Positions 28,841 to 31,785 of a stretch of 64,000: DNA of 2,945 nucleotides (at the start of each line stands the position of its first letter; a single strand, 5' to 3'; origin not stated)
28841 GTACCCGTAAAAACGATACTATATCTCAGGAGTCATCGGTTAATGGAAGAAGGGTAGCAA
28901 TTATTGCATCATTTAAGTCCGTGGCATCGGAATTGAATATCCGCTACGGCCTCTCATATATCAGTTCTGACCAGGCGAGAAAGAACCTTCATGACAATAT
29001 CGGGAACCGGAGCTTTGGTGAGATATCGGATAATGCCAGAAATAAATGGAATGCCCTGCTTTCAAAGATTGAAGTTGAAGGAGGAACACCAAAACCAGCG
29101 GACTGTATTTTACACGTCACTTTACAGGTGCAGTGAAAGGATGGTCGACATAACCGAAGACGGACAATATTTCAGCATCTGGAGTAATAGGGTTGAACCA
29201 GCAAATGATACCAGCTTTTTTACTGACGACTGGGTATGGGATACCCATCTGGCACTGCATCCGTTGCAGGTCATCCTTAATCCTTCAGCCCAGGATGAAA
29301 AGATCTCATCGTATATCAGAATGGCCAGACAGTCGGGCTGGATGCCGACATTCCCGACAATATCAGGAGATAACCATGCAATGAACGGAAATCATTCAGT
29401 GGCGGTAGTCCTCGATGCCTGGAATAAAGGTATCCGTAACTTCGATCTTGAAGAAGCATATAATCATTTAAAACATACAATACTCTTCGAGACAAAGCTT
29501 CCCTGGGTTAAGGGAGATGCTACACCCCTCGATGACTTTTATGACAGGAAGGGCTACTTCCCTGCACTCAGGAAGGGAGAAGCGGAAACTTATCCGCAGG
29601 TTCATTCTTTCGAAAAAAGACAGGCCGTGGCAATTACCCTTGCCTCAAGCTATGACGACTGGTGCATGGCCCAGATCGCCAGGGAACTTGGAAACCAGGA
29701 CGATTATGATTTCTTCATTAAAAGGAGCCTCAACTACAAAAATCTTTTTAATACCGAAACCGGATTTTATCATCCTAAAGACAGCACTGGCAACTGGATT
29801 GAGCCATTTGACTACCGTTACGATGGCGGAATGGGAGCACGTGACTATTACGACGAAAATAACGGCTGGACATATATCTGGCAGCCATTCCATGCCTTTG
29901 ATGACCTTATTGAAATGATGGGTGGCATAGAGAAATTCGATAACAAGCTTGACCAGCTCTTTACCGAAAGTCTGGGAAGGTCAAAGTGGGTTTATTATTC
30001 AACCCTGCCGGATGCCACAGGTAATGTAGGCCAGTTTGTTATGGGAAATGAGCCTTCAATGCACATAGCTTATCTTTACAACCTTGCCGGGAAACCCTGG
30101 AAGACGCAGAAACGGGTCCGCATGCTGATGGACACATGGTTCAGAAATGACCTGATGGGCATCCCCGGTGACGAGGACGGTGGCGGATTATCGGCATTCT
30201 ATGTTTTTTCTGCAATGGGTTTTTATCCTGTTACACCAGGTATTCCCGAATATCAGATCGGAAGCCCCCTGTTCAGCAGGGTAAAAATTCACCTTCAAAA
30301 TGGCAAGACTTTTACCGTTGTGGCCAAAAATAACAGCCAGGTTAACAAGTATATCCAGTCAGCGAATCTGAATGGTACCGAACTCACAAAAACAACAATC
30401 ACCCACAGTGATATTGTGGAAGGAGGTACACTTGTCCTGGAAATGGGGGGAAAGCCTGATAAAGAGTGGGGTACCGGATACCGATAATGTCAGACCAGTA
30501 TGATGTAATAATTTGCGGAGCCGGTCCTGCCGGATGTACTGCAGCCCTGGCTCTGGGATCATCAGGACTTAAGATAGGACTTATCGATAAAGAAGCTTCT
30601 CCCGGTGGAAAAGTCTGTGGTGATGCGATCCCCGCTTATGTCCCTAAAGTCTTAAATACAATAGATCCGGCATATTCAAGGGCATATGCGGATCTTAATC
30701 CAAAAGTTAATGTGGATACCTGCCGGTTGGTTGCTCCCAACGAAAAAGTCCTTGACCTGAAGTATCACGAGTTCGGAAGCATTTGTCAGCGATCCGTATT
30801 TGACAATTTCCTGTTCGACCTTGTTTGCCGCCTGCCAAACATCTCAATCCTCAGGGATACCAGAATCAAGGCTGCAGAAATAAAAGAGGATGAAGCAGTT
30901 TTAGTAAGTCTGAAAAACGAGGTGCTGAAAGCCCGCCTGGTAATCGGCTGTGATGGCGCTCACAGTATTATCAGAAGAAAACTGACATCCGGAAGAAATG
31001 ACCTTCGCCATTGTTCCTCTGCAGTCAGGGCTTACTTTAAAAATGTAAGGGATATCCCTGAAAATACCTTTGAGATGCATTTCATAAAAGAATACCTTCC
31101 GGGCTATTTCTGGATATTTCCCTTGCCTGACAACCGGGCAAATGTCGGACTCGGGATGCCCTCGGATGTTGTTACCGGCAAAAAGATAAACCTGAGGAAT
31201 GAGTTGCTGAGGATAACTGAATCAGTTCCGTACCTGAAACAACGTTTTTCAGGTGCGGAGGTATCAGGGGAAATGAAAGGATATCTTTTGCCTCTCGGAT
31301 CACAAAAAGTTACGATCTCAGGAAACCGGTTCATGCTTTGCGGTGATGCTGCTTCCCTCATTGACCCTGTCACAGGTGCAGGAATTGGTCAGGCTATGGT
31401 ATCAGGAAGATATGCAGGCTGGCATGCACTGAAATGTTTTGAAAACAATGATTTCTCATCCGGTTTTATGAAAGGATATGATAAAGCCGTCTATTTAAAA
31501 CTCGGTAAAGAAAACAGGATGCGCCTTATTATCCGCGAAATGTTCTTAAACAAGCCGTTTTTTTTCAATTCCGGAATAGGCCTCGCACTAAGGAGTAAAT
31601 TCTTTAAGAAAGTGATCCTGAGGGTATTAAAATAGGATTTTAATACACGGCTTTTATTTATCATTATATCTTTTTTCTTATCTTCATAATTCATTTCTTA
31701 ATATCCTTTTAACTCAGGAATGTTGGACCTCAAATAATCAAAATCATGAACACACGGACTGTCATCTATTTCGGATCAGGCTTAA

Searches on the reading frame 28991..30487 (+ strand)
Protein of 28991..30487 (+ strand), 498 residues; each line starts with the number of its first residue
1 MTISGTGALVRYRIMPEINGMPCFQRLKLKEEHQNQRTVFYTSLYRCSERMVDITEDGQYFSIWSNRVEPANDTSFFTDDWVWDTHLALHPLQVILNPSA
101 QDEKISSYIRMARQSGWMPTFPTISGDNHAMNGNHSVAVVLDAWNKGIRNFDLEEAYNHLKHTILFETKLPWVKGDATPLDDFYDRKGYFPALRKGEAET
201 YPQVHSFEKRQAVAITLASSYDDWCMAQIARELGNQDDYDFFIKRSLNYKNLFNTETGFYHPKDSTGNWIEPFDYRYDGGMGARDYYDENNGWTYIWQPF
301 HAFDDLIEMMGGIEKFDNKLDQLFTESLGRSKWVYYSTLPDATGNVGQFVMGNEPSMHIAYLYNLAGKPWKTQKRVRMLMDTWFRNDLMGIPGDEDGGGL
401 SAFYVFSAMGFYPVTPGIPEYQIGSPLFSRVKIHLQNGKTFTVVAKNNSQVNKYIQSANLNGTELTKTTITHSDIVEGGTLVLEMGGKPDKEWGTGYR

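Call 77: search_protein_families(library=pfam, proteins=[window:28991-30487:+], max_evalue=0.00001)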
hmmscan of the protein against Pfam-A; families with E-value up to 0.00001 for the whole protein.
window:28991-30487:+ (498 aa): 1 family
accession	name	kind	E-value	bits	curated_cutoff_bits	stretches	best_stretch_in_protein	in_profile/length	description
PF07971.18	Glyco_hydro_92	-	2.4e-143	478.9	24.6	1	24-486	30-463/464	Glycosyl hydrolase family 92 catalytic domain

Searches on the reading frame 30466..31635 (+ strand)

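Call 77: search_protein_families(library=pfam, proteins=[window:30466-31635:+], max_evalue=0.00001)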
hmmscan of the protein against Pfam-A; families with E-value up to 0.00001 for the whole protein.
window:30466-31635:+ (389 aa): 5 families
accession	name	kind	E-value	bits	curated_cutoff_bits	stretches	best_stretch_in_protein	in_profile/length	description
PF01494.25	FAD_binding_3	-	5.3e-15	55.9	22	1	12-320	2-317/349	FAD binding domain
PF12831.13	FAD_oxidored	-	4.6e-10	39.8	27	1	13-162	1-143/416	FAD dependent oxidoreductase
PF03486.20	HI0933_like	-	1.2e-06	28.6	50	0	13-50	2-39/244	HI0933-like protein Rossmann domain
PF01946.23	Thi4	-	1.5e-06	28.1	26.2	1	12-50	18-57/235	Thi4 family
PF22578.2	GGR_cat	-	2e-06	28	27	1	185-234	4-53/88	Geranylgeranyl reductase catalytic domain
